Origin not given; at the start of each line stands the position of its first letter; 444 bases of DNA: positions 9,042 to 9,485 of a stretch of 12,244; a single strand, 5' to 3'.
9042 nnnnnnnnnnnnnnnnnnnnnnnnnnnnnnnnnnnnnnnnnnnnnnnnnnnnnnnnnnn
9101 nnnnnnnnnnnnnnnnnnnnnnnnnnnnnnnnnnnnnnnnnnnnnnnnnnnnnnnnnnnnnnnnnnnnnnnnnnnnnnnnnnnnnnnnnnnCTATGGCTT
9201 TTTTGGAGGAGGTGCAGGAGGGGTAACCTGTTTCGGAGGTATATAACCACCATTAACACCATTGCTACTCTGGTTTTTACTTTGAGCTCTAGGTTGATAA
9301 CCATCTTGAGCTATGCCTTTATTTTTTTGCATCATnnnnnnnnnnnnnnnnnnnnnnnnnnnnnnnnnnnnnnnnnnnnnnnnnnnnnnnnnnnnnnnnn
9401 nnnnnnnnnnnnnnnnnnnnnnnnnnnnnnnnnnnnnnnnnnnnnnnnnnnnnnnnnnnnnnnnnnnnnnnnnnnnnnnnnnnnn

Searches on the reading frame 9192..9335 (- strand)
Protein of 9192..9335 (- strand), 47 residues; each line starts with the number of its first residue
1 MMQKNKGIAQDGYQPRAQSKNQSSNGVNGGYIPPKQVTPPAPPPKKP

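Call 3: search_protein_families(library=pfam, proteins=[window:9192-9335:-], max_evalue=0.1)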
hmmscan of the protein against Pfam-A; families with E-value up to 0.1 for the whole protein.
window:9192-9335:- (47 aa): 0 families

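Call 4: search_protein_families(library=phrogs, proteins=[window:9192-9335:-], max_evalue=0.1)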
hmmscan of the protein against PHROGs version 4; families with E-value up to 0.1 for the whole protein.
window:9192-9335:- (47 aa): 0 families

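Call 5: search_protein_families(library=padloc, proteins=[window:9192-9335:-], max_evalue=0.1)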
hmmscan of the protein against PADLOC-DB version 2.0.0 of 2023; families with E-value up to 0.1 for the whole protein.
window:9192-9335:- (47 aa): 0 families

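Call 6: search_protein_families(library=ncbifam, proteins=[window:9192-9335:-], max_evalue=0.1)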
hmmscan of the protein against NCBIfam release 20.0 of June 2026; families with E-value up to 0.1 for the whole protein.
window:9192-9335:- (47 aa): 0 families

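Call 50: find_homologous_proteins(query=A3, max_evalue=0.001)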
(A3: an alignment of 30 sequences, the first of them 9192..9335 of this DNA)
Query A3 (30 sequences) (47 aa, profile of the alignment): 448 proteins with E <= 0.001 among 1644 candidates; the best 120 are listed.
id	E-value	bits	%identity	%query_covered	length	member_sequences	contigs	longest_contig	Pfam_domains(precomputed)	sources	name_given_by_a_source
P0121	5.8e-14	70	-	-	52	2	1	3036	-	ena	-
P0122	7.9e-13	66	44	98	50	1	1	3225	-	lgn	-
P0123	9.8e-13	66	54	49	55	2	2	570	-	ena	-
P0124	9.9e-13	66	32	70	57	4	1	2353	-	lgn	-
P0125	1.2e-12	66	40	83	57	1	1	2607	-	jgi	jgi:hypothetical protein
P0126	2.7e-12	65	-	-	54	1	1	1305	-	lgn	-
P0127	3.2e-12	65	50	30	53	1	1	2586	-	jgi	-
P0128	3.3e-12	64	50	98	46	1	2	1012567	-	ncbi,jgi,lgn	-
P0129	3.6e-12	64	39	66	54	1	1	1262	-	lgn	-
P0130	3.9e-12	64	42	55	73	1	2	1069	-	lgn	-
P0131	4.5e-12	64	33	98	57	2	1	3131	-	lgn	-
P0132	5.1e-12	64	54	98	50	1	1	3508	-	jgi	-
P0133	5.3e-12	64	36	70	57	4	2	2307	-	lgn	-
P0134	5.8e-12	64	54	98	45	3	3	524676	-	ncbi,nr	ncbi:hypothetical protein [Pantoea stewartii]|nr:hypothetical protein [Pantoea stewartii]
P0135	6.4e-12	64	-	-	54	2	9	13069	-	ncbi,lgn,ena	-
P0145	1.4e-11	62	34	49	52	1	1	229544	-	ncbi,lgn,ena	-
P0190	2.8e-10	58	60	21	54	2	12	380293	-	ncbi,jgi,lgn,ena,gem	-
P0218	1.1e-9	56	34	89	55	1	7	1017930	-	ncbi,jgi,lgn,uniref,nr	ncbi:MAG: hypothetical protein LKK36_06065 [Ewingella americana]|jgi:hypothetical protein|uniref:hyp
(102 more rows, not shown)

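Call 52: find_encoding_contigs(protein=P0128, flank=4000, max_places=2)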
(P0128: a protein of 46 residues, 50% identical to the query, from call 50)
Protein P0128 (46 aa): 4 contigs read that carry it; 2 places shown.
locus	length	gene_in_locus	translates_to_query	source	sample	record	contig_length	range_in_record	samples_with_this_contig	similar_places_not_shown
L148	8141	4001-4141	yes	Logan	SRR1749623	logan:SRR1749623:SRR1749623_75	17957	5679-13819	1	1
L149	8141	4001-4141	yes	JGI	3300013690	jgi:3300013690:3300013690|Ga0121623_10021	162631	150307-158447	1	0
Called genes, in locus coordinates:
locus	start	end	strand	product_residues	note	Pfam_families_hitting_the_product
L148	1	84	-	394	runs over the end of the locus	PF25919:BSH_CusB (faint), PF00364:Biotin_lipoyl (faint), PF25917:BSH_RND, PF25973:BSH_CzcB (weak), PF25990:Beta-barrel_YknX (faint), PF25876:HH_MFP_RND (weak), PF25944:Beta-barrel_RND (faint), PF25967:RND-MFP_C, +1 more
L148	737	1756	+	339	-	PF13356:Arm-DNA-bind_3, PF22022:Phage_int_M, PF00589:Phage_integrase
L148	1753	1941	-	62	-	PF05930:Phage_AlpA, PF12728:HTH_17 (weak)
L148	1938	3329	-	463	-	PF00176:SNF2-rel_dom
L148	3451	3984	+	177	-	PF19865:DUF6338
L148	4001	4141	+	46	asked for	-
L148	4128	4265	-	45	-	-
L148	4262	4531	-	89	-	-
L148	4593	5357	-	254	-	PF10137:CAP12-PCTIR_TIR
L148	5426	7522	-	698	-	PF00476:DNA_pol_A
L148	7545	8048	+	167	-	-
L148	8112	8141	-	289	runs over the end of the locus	PF01145:Band_7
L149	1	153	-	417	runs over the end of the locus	PF25919:BSH_CusB (faint), PF25990:Beta-barrel_YknX (faint), PF00364:Biotin_lipoyl (faint), PF25917:BSH_RND, PF25973:BSH_CzcB (weak), PF25876:HH_MFP_RND (weak), PF25944:Beta-barrel_RND (faint), PF25967:RND-MFP_C, +1 more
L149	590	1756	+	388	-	PF13356:Arm-DNA-bind_3, PF22022:Phage_int_M, PF00589:Phage_integrase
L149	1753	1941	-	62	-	PF05930:Phage_AlpA, PF12728:HTH_17 (weak)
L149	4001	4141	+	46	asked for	-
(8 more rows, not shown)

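Call 53: find_encoding_contigs(protein=P0190, flank=4000, max_places=3)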
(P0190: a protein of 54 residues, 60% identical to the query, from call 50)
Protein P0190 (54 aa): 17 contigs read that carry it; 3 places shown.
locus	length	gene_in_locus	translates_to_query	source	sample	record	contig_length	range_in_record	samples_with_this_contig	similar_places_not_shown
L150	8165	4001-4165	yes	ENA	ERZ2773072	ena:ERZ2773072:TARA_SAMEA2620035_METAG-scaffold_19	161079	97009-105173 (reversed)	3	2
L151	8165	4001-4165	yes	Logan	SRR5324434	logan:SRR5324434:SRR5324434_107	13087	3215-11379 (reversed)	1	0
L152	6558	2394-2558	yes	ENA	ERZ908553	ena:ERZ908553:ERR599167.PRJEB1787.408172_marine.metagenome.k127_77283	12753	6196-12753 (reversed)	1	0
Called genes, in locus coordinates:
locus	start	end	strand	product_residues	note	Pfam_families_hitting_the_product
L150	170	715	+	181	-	PF13505:OMP_b-brl, PF01389:OmpA_membrane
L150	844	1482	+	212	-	-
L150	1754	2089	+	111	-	-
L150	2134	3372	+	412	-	PF00078:RVT_1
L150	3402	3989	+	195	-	PF19865:DUF6338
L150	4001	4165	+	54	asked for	-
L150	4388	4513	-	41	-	-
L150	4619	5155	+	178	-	PF00581:Rhodanese, PF11127:YgaP-like_TM (weak)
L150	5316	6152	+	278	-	PF00072:Response_reg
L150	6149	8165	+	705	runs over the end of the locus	PF13185:GAF_2, PF00512:HisKA, PF02518:HATPase_c, PF00072:Response_reg, PF01627:Hpt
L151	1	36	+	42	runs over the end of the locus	-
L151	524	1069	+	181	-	PF13505:OMP_b-brl, PF01389:OmpA_membrane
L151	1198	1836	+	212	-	-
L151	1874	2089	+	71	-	-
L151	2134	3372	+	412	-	PF00078:RVT_1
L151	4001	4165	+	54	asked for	-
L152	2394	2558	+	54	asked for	-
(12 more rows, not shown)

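Call 54: find_encoding_contigs(protein=P0145, flank=4000, max_places=2)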
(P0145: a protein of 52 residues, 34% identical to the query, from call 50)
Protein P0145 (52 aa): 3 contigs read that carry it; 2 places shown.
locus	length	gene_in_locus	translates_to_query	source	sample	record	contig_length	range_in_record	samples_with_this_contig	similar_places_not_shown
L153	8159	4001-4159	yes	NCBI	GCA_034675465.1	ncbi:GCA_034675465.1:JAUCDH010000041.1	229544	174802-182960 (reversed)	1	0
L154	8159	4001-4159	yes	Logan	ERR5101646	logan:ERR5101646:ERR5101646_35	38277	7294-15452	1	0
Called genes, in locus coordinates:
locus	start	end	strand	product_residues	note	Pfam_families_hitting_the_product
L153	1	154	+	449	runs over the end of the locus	PF10396:TrmE_N, PF12631:MnmE_helical, PF03193:RsgA_GTPase (faint), PF01926:MMR_HSR1, PF02421:FeoB_N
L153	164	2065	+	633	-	PF12161:HsdM_N, PF02384:N6_Mtase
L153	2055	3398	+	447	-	PF01420:Methylase_S (faint)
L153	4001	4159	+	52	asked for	-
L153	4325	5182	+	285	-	PF02498:Bro-N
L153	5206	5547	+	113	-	PF21247:Fic-like_C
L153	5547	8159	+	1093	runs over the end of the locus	PF04313:HSDR_N, PF04851:ResIII, PF18766:SWI2_SNF2, PF22679:T1R_D3-like, PF11867:T1RH-like_C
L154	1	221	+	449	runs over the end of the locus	PF10396:TrmE_N, PF12631:MnmE_helical, PF00350:Dynamin_N (faint), PF01926:MMR_HSR1, PF02421:FeoB_N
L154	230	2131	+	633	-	PF12161:HsdM_N, PF02384:N6_Mtase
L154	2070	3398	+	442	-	PF01420:Methylase_S (faint)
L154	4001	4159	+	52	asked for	-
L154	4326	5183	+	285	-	PF02498:Bro-N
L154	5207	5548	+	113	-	PF21247:Fic-like_C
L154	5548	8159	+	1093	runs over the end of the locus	PF04313:HSDR_N, PF04851:ResIII, PF18766:SWI2_SNF2, PF22679:T1R_D3-like, PF11867:T1RH-like_C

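Call 55: find_encoding_contigs(protein=P0218, flank=4000, max_places=2)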
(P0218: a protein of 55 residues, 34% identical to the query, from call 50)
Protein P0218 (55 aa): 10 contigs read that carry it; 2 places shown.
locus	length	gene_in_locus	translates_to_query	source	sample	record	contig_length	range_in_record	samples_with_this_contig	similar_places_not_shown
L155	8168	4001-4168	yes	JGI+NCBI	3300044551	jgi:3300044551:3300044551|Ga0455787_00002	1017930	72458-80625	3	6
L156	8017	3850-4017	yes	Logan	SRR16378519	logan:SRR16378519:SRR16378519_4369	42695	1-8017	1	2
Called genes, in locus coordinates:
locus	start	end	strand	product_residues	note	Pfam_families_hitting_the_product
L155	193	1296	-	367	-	PF00589:Phage_integrase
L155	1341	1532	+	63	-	-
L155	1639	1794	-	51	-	-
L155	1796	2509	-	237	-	PF05063:MT-A70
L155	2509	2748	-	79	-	PF13269:DUF4060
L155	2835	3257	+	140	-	PF00583:Acetyltransf_1, PF13508:Acetyltransf_7 (weak)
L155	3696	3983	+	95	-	PF19865:DUF6338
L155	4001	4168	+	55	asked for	-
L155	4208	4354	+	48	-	-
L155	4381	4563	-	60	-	-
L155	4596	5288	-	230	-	-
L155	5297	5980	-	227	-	-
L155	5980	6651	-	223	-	PF00929:RNase_T, PF20600:ExoX-like_C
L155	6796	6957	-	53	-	-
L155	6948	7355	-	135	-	-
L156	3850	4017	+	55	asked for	-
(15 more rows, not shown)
